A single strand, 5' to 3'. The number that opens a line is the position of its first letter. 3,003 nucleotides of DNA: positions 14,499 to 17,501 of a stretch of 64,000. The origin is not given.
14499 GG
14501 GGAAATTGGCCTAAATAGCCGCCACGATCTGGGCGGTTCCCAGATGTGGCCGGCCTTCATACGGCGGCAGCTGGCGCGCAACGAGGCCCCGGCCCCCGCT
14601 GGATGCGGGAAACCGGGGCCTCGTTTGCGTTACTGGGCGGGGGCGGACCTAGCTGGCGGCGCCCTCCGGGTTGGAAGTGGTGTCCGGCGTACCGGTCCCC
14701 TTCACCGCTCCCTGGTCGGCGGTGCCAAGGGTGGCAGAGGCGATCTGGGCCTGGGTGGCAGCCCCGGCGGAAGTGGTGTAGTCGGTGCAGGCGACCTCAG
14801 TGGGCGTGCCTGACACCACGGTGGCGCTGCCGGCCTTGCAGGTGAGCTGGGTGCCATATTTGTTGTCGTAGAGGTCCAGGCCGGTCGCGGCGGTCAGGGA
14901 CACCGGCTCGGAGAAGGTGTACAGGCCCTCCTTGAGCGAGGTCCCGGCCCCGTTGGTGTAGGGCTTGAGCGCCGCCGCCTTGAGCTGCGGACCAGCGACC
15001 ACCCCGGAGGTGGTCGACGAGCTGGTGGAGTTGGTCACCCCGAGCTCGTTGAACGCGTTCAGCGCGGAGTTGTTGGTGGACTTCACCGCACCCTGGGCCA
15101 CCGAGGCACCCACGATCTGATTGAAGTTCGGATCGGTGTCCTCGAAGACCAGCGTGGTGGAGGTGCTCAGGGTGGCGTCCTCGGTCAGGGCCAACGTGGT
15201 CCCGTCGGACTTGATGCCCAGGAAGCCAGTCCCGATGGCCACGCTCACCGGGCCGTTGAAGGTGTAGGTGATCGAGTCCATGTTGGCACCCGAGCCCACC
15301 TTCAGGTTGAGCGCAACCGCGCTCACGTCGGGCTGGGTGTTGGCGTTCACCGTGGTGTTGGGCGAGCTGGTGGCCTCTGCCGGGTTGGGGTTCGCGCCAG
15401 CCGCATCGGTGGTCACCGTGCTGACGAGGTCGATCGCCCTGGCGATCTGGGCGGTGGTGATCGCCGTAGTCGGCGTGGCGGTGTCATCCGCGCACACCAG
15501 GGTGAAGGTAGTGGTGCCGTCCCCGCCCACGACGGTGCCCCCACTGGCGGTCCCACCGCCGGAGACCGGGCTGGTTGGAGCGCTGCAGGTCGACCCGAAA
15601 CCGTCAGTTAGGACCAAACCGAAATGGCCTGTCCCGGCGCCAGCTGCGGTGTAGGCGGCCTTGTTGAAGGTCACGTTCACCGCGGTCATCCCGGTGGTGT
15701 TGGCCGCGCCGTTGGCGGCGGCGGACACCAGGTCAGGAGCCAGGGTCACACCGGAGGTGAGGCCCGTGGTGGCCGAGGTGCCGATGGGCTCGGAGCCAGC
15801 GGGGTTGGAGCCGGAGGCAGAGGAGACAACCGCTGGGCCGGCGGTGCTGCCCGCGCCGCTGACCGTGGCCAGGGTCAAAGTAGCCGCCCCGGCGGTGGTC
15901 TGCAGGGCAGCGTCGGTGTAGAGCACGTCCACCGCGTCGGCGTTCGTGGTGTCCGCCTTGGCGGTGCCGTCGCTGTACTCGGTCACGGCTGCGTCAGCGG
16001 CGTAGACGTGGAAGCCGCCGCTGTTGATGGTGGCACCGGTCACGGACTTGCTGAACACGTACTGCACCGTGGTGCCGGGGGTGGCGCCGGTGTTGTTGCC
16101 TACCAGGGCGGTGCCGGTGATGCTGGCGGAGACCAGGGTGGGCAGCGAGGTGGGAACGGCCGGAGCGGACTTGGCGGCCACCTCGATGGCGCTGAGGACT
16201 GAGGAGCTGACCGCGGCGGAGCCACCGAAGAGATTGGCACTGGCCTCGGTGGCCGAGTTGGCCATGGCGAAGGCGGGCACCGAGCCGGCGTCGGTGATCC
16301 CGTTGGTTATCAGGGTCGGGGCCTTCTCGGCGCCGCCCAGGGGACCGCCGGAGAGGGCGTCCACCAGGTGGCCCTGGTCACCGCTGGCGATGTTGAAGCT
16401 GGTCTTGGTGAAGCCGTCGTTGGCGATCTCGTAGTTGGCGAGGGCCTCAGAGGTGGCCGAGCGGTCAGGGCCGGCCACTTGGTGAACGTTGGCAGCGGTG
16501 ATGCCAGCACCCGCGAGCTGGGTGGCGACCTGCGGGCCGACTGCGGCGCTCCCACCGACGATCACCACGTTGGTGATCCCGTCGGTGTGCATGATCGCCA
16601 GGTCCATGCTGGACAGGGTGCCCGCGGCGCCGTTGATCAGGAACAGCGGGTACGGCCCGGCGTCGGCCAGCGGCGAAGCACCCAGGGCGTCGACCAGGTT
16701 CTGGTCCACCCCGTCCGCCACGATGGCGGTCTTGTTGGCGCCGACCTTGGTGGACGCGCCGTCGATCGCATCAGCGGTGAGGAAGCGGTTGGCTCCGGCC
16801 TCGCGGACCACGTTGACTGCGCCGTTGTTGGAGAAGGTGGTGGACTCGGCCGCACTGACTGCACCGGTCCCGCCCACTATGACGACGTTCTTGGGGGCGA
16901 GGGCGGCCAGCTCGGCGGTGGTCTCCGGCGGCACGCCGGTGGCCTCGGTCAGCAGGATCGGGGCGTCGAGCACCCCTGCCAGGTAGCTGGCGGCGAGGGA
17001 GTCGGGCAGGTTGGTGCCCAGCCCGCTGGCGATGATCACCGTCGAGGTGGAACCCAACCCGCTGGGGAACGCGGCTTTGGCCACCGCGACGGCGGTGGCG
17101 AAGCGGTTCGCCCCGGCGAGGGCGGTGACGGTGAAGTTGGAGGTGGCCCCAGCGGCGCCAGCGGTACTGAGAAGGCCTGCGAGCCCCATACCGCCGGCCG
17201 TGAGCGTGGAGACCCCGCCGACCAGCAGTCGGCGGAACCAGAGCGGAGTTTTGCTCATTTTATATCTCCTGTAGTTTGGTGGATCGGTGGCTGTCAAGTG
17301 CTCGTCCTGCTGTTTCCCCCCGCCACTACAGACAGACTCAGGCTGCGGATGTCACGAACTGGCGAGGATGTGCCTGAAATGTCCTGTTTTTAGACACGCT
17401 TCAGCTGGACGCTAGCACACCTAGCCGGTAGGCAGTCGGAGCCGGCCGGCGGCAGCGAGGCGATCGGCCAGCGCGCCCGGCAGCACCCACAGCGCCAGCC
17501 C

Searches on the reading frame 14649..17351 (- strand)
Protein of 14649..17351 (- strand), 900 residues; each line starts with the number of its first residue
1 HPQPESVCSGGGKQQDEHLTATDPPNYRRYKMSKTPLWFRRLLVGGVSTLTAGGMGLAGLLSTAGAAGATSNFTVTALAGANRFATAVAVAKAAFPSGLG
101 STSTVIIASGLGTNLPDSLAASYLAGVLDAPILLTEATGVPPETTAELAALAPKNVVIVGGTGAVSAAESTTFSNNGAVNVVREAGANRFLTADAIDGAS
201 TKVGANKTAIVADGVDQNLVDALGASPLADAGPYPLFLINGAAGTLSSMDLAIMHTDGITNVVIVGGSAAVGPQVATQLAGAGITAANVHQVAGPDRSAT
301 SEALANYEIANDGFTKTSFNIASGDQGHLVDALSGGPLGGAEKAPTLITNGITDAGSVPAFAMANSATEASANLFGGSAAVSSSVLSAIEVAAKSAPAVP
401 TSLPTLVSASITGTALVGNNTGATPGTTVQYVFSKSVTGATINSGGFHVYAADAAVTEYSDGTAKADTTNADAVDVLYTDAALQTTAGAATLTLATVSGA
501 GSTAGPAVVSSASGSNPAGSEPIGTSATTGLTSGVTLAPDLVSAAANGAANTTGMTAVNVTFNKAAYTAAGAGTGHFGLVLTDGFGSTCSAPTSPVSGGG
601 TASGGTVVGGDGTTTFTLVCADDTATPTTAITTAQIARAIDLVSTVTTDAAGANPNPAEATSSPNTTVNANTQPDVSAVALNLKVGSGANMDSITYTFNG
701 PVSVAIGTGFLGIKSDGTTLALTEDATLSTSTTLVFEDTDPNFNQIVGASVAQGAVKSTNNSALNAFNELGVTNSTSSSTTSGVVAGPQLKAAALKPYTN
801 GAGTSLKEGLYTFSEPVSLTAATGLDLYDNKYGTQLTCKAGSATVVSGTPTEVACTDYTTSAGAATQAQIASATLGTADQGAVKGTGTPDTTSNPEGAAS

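Call 101: search_protein_families(library=pfam, proteins=[window:14649-17351:-], max_evalue=0.5)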
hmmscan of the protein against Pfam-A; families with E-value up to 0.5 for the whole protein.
window:14649-17351:- (900 aa): 1 family
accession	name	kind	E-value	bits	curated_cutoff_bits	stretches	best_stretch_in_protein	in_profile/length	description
PF04122.17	CW_binding_2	-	2.7e-33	114.8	24.9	3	78-167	2-70/73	Cell wall binding domain 2 (CWB2)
